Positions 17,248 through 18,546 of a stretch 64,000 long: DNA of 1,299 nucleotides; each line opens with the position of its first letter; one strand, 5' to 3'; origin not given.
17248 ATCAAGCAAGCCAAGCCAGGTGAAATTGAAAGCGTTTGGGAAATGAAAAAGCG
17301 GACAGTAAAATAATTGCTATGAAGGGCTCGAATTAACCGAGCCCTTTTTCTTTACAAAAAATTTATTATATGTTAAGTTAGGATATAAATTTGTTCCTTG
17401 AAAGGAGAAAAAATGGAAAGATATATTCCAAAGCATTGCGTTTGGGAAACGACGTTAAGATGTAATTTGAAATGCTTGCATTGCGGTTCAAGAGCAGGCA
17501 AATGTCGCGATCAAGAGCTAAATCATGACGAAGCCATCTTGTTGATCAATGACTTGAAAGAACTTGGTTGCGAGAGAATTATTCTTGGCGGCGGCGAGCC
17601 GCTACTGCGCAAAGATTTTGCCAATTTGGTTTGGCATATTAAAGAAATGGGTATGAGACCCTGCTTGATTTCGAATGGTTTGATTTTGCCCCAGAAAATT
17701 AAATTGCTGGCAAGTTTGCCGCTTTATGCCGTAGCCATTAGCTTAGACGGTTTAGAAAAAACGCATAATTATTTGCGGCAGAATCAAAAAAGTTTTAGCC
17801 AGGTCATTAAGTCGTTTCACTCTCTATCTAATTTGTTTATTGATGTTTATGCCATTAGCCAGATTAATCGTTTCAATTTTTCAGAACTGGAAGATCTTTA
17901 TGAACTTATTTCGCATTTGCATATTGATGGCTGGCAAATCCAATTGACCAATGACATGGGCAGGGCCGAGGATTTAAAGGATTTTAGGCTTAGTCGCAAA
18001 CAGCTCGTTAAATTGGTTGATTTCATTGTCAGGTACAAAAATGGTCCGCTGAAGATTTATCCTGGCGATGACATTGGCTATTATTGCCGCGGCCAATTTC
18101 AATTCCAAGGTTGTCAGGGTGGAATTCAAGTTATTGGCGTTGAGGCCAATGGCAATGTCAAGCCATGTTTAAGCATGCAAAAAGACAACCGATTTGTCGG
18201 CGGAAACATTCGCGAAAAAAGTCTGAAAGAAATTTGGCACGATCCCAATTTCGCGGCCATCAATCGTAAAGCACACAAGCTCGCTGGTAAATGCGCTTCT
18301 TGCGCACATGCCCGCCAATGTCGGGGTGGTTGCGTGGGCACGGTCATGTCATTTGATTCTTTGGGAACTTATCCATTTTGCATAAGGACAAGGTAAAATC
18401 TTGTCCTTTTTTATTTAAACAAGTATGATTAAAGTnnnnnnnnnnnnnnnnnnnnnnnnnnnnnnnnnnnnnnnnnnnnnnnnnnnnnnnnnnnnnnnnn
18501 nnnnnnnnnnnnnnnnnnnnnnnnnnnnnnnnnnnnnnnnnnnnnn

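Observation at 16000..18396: Radical SAM/SPASM enzyme with adjacent small proteins and an O-methyltransferase: candidate peptide- or cofactor-modification cluster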

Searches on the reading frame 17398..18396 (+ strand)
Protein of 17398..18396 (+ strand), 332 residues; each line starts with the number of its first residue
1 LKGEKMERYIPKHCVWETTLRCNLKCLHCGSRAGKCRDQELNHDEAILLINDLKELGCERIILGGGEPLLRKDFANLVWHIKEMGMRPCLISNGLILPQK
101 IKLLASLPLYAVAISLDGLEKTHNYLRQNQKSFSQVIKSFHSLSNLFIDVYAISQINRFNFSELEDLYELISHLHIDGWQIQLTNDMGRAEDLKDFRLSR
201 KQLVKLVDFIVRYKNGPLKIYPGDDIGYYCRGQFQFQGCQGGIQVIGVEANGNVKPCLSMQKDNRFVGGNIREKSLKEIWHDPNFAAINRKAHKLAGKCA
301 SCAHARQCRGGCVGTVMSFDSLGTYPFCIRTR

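Call 3: search_protein_families(library=pfam, proteins=[window:17398-18396:+], max_evalue=0.01)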
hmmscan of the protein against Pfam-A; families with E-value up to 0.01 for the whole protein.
window:17398-18396:+ (332 aa): 3 families
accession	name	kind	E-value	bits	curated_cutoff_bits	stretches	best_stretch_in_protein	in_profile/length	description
PF04055.27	Radical_SAM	-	4.3e-21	76.2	29.5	1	17-171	2-166/166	Radical SAM superfamily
PF13186.11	SPASM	-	1.1e-12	48.5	21.5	1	239-302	1-66/67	Iron-sulfur cluster-binding domain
PF13353.11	Fer4_12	-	0.00011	23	22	1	21-102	14-99/137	4Fe-4S single cluster domain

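Call 4: search_protein_families(library=ncbifam, proteins=[window:17398-18396:+], max_evalue=0.01)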
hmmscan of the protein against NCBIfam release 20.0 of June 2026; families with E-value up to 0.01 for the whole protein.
window:17398-18396:+ (332 aa): 76 families (the best 25 are shown)
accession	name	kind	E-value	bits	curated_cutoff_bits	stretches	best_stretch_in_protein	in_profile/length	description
TIGR04103.1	rSAM_nif11_3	equivalog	1.2e-62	211.9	725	1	12-329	5-343/412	nif11-class peptide radical SAM maturase 3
TIGR03913.1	rad_SAM_trio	equivalog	3.5e-60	203.7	591.75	1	4-328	11-352/477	GDL motif peptide-associated radical SAM/SPASM maturase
TIGR04133.1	rSAM_w_lipo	hypoth_equivalog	9.2e-50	169.5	425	1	4-313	16-332/350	TIGR04133 family radical SAM/SPASM protein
TIGR04055.1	rSAM_NirJ2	equivalog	1.1e-41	143.5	500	1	15-319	3-310/326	putative heme d1 biosynthesis radical SAM protein NirJ2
TIGR04545.1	rSAM_ahbD_hemeb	equivalog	3.3e-41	141.9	500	2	15-207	3-198/339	heme b synthase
TIGR04054.1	rSAM_NirJ1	equivalog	3.1e-38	131.4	650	2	14-211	38-237/387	putative heme d1 biosynthesis radical SAM protein NirJ1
TIGR03962.1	mycofact_rSAM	equivalog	2.1e-37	129.1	265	1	13-314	13-315/339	mycofactocin radical SAM maturase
TIGR04546.1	rSAM_ahbC_deAc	equivalog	9.3e-37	126.7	650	2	14-212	41-241/390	12,18-didecarboxysiroheme deacetylase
TIGR04347.1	pseudo_SAM_Halo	equivalog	5.6e-36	124.6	525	2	14-207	40-235/390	TIGR04347 family pseudo-SAM/SPASM protein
TIGR04053.2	TIGR04053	equivalog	8.9e-36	123.9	395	2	11-211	7-211/366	TIGR04053 family radical SAM/SPASM domain-containing protein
TIGR04051.1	rSAM_NirJ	equivalog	2.3e-35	122.2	515.45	2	15-195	5-187/354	heme d1 biosynthesis radical SAM protein NirJ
NF045574.1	sacti_mat_StsB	exception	2.6e-33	115.6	625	1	18-318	102-401/466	StsB family radical SAM/SPASM domain sactipeptide maturase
NF050035.1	rSAM_WgK_link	exception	1.5e-31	109.7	650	2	18-194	15-194/367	radical SAM/SPASM peptide maturase WgkB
TIGR02109.1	PQQ_syn_pqqE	equivalog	4.9e-26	91.5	381.35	1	11-330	6-332/358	pyrroloquinoline quinone biosynthesis protein PqqE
TIGR04303.1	GeoRSP_rSAM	equivalog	5e-25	88.8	400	1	14-317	7-311/325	GeoRSP system radical SAM/SPASM protein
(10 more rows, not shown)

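Call 7: find_homologous_proteins(query=window:17413-18393:+)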
Query window:17413-18393:+ (327 aa): 1732 proteins with E <= 0.001 among 2893 candidates; the best 120 are listed.
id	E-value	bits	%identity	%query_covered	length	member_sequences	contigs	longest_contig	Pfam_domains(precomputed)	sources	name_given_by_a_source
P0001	6.1e-226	767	100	100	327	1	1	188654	PF13186.12,PF04055.28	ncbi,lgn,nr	ncbi:MAG: radical SAM protein [Patescibacteria group bacterium]|nr:radical SAM protein [Patescibacte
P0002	7.8e-177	606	76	100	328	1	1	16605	PF13186.12,PF04055.28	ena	-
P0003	6.2e-146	504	68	96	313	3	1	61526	PF13186.12,PF04055.28,PF13353.12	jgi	-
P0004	1.7e-144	499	66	100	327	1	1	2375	PF13186.12,PF04055.28,PF13353.12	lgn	-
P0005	6.4e-142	491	62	99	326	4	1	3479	PF13186.12,PF04055.28,PF13353.12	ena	-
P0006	1.7e-131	457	57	100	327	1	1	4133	PF13186.12,PF04055.28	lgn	-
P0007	9.1e-129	448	58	100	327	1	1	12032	PF13186.12,PF04055.28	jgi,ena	-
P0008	1.1e-124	434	54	99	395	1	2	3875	PF13186.12,PF04055.28,PF13353.12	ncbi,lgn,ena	-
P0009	2.1e-121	423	55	99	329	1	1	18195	PF13186.12,PF04055.28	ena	-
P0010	1.1e-120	421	54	99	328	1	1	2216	PF13186.12,PF04055.28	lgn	-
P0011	3.0e-96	341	57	76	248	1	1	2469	PF13186.12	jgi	jgi:radical SAM protein with 4Fe4S-binding SPASM domain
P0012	9.7e-77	277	42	99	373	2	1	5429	PF13186.12,PF04055.28,PF13353.12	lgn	-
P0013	1.1e-74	270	41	98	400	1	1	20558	PF13186.12,PF04055.28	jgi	jgi:radical SAM protein with 4Fe4S-binding SPASM domain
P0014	6.1e-74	267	41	98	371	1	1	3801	PF13186.12,PF04055.28,PF13353.12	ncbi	-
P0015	1.5e-73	266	41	98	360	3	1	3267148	PF13186.12,PF04055.28,PF13353.12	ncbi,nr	ncbi:MAG: radical SAM protein [Candidatus Zixiibacteriota bacterium]|nr:MAG: radical SAM protein [ca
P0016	7.3e-73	264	41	98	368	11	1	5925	PF13186.12,PF04055.28,PF13353.12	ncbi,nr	ncbi:MAG: radical SAM protein [candidate division Zixibacteria bacterium]|nr:radical SAM protein [ca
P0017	9.6e-73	263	41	98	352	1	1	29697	PF13186.12,PF04055.28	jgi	jgi:radical SAM protein with 4Fe4S-binding SPASM domain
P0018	2.0e-72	262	40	98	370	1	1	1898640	PF13186.12,PF04055.28,PF13353.12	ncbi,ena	-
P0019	5.9e-72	261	41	98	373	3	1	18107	PF13186.12,PF04055.28,PF13353.12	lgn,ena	-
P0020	1.1e-71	260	40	98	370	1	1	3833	PF13186.12,PF04055.28,PF13353.12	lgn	-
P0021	1.3e-71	260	38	98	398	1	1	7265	PF13186.12,PF04055.28,PF13353.12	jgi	jgi:radical SAM protein with 4Fe4S-binding SPASM domain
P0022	1.8e-71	259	40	98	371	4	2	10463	PF13186.12,PF04055.28,PF13353.12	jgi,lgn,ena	-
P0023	2.2e-71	259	40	98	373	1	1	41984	PF13186.12,PF04055.28,PF13353.12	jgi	-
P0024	3.4e-71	258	40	98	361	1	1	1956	PF13186.12,PF04055.28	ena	-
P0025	3.8e-71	258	41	98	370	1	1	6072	PF13186.12,PF04055.28,PF13353.12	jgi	jgi:radical SAM protein with 4Fe4S-binding SPASM domain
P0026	5.4e-71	258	41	98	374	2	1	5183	PF13186.12,PF04055.28,PF13353.12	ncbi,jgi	jgi:radical SAM protein with 4Fe4S-binding SPASM domain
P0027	1.7e-70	256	39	98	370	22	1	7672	PF13186.12,PF04055.28,PF13353.12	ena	-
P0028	3.2e-70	255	42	98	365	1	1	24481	PF13186.12,PF04055.28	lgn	-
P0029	3.4e-70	255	40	98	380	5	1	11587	PF13186.12,PF04055.28,PF13353.12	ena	-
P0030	3.7e-70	255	39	98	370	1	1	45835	PF13186.12,PF04055.28,PF13353.12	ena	-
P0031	3.9e-70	255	40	98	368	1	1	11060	PF13186.12,PF04055.28,PF13353.12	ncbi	-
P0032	6.8e-70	254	42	98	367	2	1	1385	PF13186.12,PF04055.28,PF13353.12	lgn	-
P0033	9.6e-70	254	40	98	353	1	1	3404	PF13186.12,PF04055.28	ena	-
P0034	1.4e-69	253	41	96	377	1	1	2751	PF13186.12,PF04055.28,PF13353.12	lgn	-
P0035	1.4e-69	253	38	98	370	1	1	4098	PF13186.12,PF04055.28,PF13353.12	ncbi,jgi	jgi:radical SAM protein with 4Fe4S-binding SPASM domain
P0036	1.6e-69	253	41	98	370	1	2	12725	PF13186.12,PF04055.28,PF13353.12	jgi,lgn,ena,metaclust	metaclust:\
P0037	2.0e-69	252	41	98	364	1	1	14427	PF13186.12,PF04055.28,PF13353.12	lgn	-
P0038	3.3e-69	252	40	98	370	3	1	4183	PF13186.12,PF04055.28,PF13353.12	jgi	jgi:radical SAM protein with 4Fe4S-binding SPASM domain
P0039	9.9e-69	250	41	98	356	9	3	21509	PF13186.12,PF04055.28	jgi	-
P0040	2.0e-68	249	39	98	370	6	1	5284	PF13186.12,PF04055.28,PF13353.12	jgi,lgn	-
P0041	4.0e-68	248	40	98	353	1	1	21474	PF13186.12,PF04055.28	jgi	jgi:radical SAM protein with 4Fe4S-binding SPASM domain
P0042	6.8e-68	247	39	98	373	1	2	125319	PF13186.12,PF04055.28,PF13353.12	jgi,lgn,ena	-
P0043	7.9e-68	247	41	98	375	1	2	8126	PF13186.12,PF04055.28,PF13353.12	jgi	jgi:radical SAM protein with 4Fe4S-binding SPASM domain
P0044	8.2e-68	247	39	98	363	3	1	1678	PF13186.12,PF04055.28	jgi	jgi:radical SAM protein with 4Fe4S-binding SPASM domain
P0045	9.1e-68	247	41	98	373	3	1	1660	PF13186.12,PF04055.28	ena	-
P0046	1.1e-67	247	39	98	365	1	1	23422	PF13186.12,PF04055.28,PF13353.12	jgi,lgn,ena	-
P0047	1.7e-67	246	40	98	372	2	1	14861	PF13186.12,PF04055.28,PF13353.12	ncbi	-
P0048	1.9e-67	246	39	98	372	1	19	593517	PF13186.12,PF04055.28,PF13353.12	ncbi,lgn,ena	-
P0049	2.2e-67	246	37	98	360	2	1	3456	PF13186.12,PF04055.28,PF13353.12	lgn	-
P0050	2.2e-67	246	39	98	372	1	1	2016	PF13186.12,PF04055.28,PF13353.12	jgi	jgi:radical SAM protein with 4Fe4S-binding SPASM domain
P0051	2.4e-67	246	40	98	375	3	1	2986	PF13186.12,PF04055.28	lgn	-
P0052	2.8e-67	245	39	95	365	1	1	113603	PF13186.12,PF04055.28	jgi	jgi:radical SAM protein with 4Fe4S-binding SPASM domain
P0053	3.8e-67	245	37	98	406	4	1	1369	PF13186.12,PF04055.28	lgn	-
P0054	5.5e-67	244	39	94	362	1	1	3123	PF13186.12,PF04055.28,PF13353.12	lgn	-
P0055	6.4e-67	244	38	98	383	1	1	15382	PF13186.12,PF04055.28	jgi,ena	-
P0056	8.3e-67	244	39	98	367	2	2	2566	PF13186.12,PF04055.28,PF13353.12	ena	-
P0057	9.0e-67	244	40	98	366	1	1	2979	PF13186.12,PF04055.28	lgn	-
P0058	1.3e-66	243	40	95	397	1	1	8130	PF13186.12,PF04055.28,PF13353.12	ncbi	-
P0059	1.6e-66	243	38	95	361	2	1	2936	PF13186.12,PF04055.28,PF13353.12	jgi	-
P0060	2.2e-66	243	38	98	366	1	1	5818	PF13186.12,PF04055.28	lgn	-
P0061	2.5e-66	242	38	98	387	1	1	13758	PF13186.12,PF04055.28,PF13353.12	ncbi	-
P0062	2.6e-66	242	40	98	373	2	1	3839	PF13186.12,PF04055.28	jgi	-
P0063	3.3e-66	242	39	98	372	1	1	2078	PF13186.12,PF04055.28,PF13353.12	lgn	-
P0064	3.4e-66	242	38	98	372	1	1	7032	PF13186.12,PF04055.28,PF13353.12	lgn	-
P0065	3.5e-66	242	39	98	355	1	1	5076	PF13186.12,PF04055.28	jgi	jgi:radical SAM protein with 4Fe4S-binding SPASM domain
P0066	5.4e-66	241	37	98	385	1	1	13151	PF13186.12,PF04055.28,PF13353.12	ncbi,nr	ncbi:MAG: radical SAM protein [Myxococcales bacterium]|nr:radical SAM protein [Myxococcales bacteriu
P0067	5.7e-66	241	38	98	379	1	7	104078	PF13186.12,PF04055.28,PF13353.12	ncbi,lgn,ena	-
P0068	7.8e-66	241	37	98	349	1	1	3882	PF13186.12,PF04055.28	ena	-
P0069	9.0e-66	240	38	98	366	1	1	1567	PF13186.12,PF04055.28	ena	-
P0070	9.5e-66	240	38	98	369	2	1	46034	PF13186.12,PF04055.28,PF13353.12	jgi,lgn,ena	-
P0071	1.0e-65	240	38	98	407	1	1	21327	PF13186.12,PF04055.28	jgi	jgi:radical SAM protein with 4Fe4S-binding SPASM domain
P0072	1.1e-65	240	39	98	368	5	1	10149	PF13186.12,PF04055.28,PF13353.12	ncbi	-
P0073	1.3e-65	240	38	98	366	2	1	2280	PF13186.12,PF04055.28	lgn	-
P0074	1.3e-65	240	38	98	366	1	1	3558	PF13186.12,PF04055.28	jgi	-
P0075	1.6e-65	240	36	96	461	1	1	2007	PF13186.12,PF04055.28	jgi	jgi:radical SAM protein with 4Fe4S-binding SPASM domain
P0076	2.1e-65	239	39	98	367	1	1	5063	PF13186.12,PF04055.28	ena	-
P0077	2.5e-65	239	40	98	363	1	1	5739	PF13186.12,PF04055.28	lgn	-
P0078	4.0e-65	238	39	98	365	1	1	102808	PF13186.12,PF04055.28,PF13353.12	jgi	-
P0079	4.3e-65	238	39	98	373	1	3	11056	PF13186.12,PF04055.28,PF13353.12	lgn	-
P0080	4.4e-65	238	38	98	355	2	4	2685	PF13186.12,PF04055.28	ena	-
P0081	4.5e-65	238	38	98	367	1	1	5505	PF13186.12,PF04055.28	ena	-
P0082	5.4e-65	238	38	98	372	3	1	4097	PF13186.12,PF04055.28,PF13353.12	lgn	-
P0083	5.9e-65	238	38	98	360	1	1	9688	PF13186.12,PF04055.28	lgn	-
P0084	6.4e-65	238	39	98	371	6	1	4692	PF13186.12,PF04055.28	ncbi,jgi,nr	ncbi:MAG TPA: radical SAM protein [candidate division Zixibacteria bacterium]|nr:radical SAM protein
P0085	8.9e-65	237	40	94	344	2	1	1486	PF13186.12,PF04055.28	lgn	-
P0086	1.2e-64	237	39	98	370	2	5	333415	PF13186.12,PF04055.28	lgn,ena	-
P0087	1.4e-64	237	38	99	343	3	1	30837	PF13186.12,PF04055.28,PF13353.12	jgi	jgi:radical SAM protein with 4Fe4S-binding SPASM domain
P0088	1.5e-64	236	39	98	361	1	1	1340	PF13186.12,PF04055.28,PF13353.12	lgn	-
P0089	1.8e-64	236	36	98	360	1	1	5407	PF13186.12,PF04055.28,PF13353.12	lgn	-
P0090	1.9e-64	236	38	98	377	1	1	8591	PF13186.12,PF04055.28,PF13353.12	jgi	-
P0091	2.7e-64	236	38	98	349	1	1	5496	PF13186.12,PF04055.28,PF13353.12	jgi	-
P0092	4.1e-64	235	37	98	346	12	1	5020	PF13186.12,PF04055.28,PF13353.12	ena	-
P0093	4.2e-64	235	37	98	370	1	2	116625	PF13186.12,PF04055.28,PF13353.12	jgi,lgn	jgi:radical SAM protein with 4Fe4S-binding SPASM domain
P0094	4.3e-64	235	36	98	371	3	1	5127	PF13186.12,PF04055.28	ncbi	-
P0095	4.3e-64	235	38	98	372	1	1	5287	PF13186.12,PF04055.28,PF13353.12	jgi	jgi:radical SAM protein with 4Fe4S-binding SPASM domain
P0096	4.4e-64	235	38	98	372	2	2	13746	PF13186.12,PF04055.28,PF13353.12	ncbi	-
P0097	5.8e-64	235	38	98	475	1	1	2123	PF13186.12,PF04055.28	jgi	-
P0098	6.0e-64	234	39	98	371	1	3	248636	PF13186.12,PF04055.28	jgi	jgi:radical SAM protein with 4Fe4S-binding SPASM domain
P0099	7.6e-64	234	38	95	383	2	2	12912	PF13186.12,PF04055.28,PF13353.12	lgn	-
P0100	1.2e-63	234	39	98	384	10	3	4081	PF13186.12,PF04055.28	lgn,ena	-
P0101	1.2e-63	233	39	96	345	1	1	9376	PF13186.12,PF04055.28,PF13353.12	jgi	-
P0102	1.3e-63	233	37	98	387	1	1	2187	PF13186.12,PF04055.28,PF13353.12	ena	-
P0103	1.4e-63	233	38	98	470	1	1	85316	PF13186.12,PF04055.28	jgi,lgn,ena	-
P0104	1.6e-63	233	39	99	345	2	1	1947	PF13186.12,PF04055.28,PF13353.12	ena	-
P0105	2.1e-63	233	37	96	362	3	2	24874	PF13186.12,PF04055.28,PF13353.12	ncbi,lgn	ncbi:MAG: radical SAM protein [Myxococcota bacterium]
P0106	2.2e-63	233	38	95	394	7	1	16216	PF13186.12,PF04055.28,PF13353.12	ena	-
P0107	2.7e-63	232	39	98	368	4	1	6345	PF13186.12,PF04055.28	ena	-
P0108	2.9e-63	232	38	96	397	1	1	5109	PF13186.12,PF04055.28,PF13353.12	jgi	jgi:radical SAM protein with 4Fe4S-binding SPASM domain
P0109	3.0e-63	232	40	95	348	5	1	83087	PF13186.12,PF04055.28,PF13353.12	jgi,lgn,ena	-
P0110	4.4e-63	232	38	98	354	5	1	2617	PF13186.12,PF04055.28,PF13353.12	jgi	jgi:radical SAM protein with 4Fe4S-binding SPASM domain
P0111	4.4e-63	232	38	98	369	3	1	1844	PF13186.12,PF04055.28,PF13353.12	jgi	jgi:radical SAM protein with 4Fe4S-binding SPASM domain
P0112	4.9e-63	231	38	98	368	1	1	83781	PF13186.12,PF04055.28,PF13353.12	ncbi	-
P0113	5.0e-63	231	39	99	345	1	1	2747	PF13186.12,PF04055.28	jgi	jgi:radical SAM protein with 4Fe4S-binding SPASM domain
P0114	6.6e-63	231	37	98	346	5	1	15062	PF13186.12,PF04055.28,PF13353.12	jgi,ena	-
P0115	7.1e-63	231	37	98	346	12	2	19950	PF13186.12,PF04055.28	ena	-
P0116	8.6e-63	231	37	98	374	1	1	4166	PF13186.12,PF04055.28,PF13353.12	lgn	-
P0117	9.7e-63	231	40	95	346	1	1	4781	PF13186.12,PF04055.28,PF13353.12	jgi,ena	-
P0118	1.1e-62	230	39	99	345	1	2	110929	PF13186.12,PF04055.28,PF13353.12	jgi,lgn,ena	-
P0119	1.3e-62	230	37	98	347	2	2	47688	PF13186.12,PF04055.28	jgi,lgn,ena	-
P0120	1.6e-62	230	35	98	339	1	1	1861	PF13186.12,PF04055.28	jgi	jgi:radical SAM protein with 4Fe4S-binding SPASM domain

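Call 9: find_encoding_contigs(protein=P0002, flank=6000, max_places=2)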
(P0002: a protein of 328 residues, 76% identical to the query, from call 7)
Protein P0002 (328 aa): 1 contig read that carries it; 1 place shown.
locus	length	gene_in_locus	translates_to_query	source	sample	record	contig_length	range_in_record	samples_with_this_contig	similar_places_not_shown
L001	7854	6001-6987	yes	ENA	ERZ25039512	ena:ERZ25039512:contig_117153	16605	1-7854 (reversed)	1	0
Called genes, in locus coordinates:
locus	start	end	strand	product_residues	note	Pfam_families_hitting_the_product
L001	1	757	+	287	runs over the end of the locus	PF01149:Fapy_DNA_glyco, PF06831:H2TH, PF06827:zf-FPG_IleRS (weak)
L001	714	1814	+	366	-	PF02618:YceG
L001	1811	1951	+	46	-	-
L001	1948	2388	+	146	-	PF01997:Translin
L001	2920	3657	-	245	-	-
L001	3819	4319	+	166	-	PF14512:TM1586_NiRdase, PF00881:Nitroreductase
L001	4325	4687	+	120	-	-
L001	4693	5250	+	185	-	PF01596:Methyltransf_3, PF13578:Methyltransf_24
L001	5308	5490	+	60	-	-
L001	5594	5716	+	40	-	-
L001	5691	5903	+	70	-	-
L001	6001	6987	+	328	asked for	PF04055:Radical_SAM, PF13186:SPASM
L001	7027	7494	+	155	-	PF02590:SPOUT_MTase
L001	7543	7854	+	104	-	?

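Call 10: find_encoding_contigs(protein=P0003, flank=6000, max_places=2)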
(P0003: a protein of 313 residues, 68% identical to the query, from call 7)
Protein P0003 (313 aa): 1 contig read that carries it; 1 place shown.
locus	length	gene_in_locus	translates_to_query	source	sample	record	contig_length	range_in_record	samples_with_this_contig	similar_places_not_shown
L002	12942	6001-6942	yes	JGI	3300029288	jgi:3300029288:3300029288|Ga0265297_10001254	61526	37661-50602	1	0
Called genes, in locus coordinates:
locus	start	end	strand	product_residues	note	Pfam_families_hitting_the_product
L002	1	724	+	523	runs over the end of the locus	PF13181:TPR_8 (faint), PF13414:TPR_11 (weak), PF14559:TPR_19 (weak), PF23914:TPR_CcmH_CycH (weak), PF00515:TPR_1, PF07719:TPR_2 (weak)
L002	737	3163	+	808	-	PF00512:HisKA, PF02518:HATPase_c, PF14841:FliG_M, PF01706:FliG_C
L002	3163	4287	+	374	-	-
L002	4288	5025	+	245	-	PF01618:MotA_ExbB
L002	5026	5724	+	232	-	PF13677:MotB_plug (weak), PF00691:OmpA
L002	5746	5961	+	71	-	-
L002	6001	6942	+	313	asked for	PF04055:Radical_SAM, PF13353:Fer4_12 (weak), PF13186:SPASM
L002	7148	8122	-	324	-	PF00072:Response_reg, PF00990:GGDEF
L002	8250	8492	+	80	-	PF09527:ATPase_gene1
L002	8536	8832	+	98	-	-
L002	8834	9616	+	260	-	PF00119:ATP-synt_A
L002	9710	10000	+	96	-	PF00137:ATP-synt_C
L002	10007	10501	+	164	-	PF00430:ATP-synt_B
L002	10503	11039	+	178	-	PF00213:OSCP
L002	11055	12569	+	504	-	PF02874:ATP-synt_ab_N, PF00006:ATP-synt_ab, PF00306:ATP-synt_ab_C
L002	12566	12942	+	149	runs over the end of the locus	-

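Call 11: find_encoding_contigs(protein=P0009, flank=6000, max_places=2)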
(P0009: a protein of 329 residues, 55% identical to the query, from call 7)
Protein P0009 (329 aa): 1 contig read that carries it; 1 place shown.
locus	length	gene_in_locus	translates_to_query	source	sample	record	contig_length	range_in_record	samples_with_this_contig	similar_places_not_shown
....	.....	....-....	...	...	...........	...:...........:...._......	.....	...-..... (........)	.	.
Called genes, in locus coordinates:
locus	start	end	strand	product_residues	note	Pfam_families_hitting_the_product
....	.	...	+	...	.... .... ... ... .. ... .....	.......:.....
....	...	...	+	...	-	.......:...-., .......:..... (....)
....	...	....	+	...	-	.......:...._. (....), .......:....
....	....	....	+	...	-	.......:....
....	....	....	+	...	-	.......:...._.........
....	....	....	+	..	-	-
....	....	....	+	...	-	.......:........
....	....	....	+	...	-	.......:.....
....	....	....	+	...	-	-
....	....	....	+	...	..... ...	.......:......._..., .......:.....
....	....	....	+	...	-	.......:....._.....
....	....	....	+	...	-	-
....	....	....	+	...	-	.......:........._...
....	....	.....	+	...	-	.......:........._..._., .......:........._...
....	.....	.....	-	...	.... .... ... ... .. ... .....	?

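Call 12: find_encoding_contigs(protein=P0007, flank=6000, max_places=2)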
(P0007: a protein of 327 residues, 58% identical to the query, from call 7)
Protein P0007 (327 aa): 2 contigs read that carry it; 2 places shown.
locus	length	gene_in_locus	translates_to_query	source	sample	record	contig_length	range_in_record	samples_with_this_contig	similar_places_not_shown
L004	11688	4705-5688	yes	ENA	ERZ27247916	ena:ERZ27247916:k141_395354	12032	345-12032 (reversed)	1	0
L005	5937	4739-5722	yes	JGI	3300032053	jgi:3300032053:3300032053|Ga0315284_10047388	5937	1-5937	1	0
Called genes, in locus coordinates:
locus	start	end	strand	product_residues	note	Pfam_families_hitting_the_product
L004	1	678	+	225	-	?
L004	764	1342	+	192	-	PF01997:Translin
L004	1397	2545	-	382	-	-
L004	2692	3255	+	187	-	PF01596:Methyltransf_3, PF13578:Methyltransf_24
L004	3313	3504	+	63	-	-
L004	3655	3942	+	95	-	-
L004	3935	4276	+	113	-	-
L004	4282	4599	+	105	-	-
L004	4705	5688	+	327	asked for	PF04055:Radical_SAM, PF13186:SPASM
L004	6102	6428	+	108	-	-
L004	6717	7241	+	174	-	PF00466:Ribosomal_L10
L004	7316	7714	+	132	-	PF16320:Ribosomal_L12_N, PF00542:Ribosomal_L12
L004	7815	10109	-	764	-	-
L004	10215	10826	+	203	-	-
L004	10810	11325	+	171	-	PF00814:TsaD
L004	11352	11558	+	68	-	-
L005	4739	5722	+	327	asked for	PF04055:Radical_SAM, PF13186:SPASM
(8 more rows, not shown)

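Call 40: find_encoding_contigs(protein=P0008, flank=5000, max_places=2)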
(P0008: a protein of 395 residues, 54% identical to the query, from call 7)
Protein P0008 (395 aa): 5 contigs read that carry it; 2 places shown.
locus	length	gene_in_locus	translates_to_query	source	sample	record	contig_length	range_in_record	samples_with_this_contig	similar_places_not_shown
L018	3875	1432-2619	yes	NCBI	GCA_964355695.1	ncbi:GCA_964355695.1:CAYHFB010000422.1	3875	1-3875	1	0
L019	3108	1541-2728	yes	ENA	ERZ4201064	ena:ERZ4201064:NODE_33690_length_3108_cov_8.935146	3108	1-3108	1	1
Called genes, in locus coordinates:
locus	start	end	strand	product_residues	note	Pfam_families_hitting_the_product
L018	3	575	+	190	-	?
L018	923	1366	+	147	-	-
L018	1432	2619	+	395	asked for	PF13353:Fer4_12 (weak), PF04055:Radical_SAM, PF13186:SPASM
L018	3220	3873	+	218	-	?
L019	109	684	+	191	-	-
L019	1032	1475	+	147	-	-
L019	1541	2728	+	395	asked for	PF13353:Fer4_12 (weak), PF04055:Radical_SAM, PF13186:SPASM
